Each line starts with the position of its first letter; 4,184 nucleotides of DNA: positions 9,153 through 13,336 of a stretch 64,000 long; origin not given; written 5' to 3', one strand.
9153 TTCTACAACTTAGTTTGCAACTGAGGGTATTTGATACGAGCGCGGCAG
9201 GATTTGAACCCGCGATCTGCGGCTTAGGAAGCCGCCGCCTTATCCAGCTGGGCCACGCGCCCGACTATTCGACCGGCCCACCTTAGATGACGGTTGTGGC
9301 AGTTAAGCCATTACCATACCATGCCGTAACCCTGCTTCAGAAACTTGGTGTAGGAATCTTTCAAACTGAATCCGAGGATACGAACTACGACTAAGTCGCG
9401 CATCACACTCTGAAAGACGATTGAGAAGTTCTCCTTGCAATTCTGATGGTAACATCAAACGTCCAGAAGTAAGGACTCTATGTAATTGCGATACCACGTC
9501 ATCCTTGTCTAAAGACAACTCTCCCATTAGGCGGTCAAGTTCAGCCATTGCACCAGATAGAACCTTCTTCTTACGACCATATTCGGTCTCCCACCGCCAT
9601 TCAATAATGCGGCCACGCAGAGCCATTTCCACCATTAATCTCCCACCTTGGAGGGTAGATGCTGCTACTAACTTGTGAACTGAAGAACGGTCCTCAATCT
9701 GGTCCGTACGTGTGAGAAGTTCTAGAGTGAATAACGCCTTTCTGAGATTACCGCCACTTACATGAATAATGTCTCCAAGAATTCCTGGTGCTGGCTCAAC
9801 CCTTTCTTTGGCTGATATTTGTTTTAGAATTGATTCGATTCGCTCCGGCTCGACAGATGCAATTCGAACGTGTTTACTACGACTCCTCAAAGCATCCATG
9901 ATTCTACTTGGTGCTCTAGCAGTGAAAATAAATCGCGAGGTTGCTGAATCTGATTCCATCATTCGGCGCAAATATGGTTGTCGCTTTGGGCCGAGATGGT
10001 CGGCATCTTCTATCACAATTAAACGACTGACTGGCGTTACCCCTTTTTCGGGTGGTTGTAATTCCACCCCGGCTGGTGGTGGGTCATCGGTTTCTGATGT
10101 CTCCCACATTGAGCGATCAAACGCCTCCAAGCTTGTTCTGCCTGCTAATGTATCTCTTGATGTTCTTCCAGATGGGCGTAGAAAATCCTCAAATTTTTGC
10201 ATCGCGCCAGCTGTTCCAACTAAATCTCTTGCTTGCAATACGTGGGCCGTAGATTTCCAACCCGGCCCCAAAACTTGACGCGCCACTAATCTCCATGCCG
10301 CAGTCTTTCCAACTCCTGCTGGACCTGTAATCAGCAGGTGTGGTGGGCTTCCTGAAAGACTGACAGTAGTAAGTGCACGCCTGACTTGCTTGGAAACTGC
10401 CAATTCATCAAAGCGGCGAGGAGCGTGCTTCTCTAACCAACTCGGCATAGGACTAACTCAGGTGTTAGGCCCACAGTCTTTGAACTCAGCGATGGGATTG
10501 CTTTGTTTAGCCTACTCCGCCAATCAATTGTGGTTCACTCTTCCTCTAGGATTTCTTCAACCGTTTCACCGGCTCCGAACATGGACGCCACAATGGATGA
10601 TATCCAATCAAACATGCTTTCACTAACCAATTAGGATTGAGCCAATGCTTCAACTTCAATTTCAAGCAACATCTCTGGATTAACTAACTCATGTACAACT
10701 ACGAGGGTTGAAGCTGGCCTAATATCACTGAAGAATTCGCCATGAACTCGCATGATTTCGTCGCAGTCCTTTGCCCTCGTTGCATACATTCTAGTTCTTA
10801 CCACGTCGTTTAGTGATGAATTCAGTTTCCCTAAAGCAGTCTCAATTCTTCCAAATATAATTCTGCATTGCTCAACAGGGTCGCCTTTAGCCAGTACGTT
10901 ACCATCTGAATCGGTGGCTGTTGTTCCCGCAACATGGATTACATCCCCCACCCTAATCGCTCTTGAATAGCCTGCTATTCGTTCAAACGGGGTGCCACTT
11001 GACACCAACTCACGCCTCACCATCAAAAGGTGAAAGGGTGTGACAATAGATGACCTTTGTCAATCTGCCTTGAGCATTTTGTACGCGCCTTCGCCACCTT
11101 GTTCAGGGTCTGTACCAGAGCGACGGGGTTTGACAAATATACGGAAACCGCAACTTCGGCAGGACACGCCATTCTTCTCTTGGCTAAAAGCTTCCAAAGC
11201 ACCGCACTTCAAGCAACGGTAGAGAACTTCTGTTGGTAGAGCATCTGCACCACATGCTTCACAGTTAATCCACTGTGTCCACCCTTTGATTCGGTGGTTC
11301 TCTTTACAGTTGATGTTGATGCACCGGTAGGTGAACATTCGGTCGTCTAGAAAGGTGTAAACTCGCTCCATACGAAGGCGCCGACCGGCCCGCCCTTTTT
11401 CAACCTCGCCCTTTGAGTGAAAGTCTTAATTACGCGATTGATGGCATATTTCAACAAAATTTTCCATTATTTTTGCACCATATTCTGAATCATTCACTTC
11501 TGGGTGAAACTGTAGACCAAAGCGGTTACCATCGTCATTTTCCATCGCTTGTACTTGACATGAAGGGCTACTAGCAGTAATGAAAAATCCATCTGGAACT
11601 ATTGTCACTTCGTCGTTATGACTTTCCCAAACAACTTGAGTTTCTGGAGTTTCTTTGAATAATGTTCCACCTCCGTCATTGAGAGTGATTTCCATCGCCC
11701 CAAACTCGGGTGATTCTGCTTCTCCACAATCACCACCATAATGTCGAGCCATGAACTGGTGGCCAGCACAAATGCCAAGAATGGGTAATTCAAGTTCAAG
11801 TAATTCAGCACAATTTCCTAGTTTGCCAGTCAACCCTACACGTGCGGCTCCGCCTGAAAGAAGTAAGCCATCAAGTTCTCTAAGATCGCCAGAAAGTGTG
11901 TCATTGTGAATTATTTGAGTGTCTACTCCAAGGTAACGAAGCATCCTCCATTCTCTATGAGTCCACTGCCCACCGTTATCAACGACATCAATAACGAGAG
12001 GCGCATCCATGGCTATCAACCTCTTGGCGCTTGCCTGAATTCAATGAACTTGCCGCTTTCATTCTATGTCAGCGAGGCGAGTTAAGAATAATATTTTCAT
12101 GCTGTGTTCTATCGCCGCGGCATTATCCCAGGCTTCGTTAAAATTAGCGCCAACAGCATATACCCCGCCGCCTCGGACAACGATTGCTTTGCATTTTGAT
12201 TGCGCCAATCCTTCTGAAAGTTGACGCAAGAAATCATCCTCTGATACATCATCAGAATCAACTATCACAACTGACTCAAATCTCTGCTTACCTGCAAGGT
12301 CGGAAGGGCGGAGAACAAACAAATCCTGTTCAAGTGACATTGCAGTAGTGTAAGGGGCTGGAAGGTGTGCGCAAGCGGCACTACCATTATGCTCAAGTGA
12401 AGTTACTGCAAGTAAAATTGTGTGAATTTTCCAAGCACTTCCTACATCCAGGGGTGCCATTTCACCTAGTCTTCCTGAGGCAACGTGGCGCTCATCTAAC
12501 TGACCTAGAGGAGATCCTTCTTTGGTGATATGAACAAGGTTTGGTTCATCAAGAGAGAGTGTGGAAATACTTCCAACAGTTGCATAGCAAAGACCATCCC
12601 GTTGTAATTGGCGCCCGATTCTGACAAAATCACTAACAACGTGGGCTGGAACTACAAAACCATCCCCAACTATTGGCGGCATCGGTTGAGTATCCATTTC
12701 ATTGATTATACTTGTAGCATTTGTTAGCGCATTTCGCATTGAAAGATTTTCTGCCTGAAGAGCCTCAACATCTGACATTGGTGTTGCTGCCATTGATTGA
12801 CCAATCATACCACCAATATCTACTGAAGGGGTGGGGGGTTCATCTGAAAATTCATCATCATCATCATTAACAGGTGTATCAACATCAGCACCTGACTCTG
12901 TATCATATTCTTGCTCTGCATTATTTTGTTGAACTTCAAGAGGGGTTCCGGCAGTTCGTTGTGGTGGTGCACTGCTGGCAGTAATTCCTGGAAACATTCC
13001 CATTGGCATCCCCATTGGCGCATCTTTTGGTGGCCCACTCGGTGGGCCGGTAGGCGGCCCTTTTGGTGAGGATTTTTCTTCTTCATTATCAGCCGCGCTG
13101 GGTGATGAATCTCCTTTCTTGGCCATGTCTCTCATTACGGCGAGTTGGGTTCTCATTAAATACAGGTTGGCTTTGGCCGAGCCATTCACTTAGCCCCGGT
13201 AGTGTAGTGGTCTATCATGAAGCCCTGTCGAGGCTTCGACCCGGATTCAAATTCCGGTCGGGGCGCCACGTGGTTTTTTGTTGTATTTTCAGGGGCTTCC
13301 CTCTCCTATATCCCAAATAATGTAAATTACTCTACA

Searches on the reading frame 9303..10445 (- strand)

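Call 59: search_protein_families(library=pfam, proteins=[window:9303-10445:-], max_evalue=0.00001)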
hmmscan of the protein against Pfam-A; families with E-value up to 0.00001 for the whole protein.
window:9303-10445:- (380 aa): 4 families
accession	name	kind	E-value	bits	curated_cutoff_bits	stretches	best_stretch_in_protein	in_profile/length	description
PF21960.2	RCF1-5-like_lid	-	5.6e-08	33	27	1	205-242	1-39/43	RCF1/5-like, AAA+ ATPase lid domain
PF13191.12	AAA_16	-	1.2e-06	29.6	32.6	1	20-72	11-63/167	AAA ATPase domain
PF00004.35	AAA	-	3.8e-06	27.8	21.2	0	37-58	1-22/131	ATPase family associated with various cellular activities (AAA)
PF08542.16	Rep_fac_C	-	5.8e-06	27.1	23.6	0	297-365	19-86/88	Replication factor C C-terminal domain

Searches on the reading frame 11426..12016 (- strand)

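Call 59: search_protein_families(library=pfam, proteins=[window:11426-12016:-], max_evalue=0.00001)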
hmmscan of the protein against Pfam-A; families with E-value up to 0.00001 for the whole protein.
window:11426-12016:- (196 aa): 2 families
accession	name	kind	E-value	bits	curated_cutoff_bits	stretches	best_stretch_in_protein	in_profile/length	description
PF00117.34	GATase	-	1.7e-36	126.1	22.8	1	11-188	2-187/190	Glutamine amidotransferase class-I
PF07722.19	Peptidase_C26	-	3.3e-09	37.3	20.5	1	71-173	100-219/219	Peptidase C26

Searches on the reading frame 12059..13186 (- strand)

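Call 59: search_protein_families(library=pfam, proteins=[window:12059-13186:-], max_evalue=0.00001)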
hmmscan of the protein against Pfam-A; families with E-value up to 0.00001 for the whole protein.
window:12059-13186:- (375 aa): 1 family
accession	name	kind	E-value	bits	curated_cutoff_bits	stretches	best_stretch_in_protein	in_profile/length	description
PF00596.27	Aldolase_II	-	3e-16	60.3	22.2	1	186-366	2-182/183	Class II Aldolase and Adducin N-terminal domain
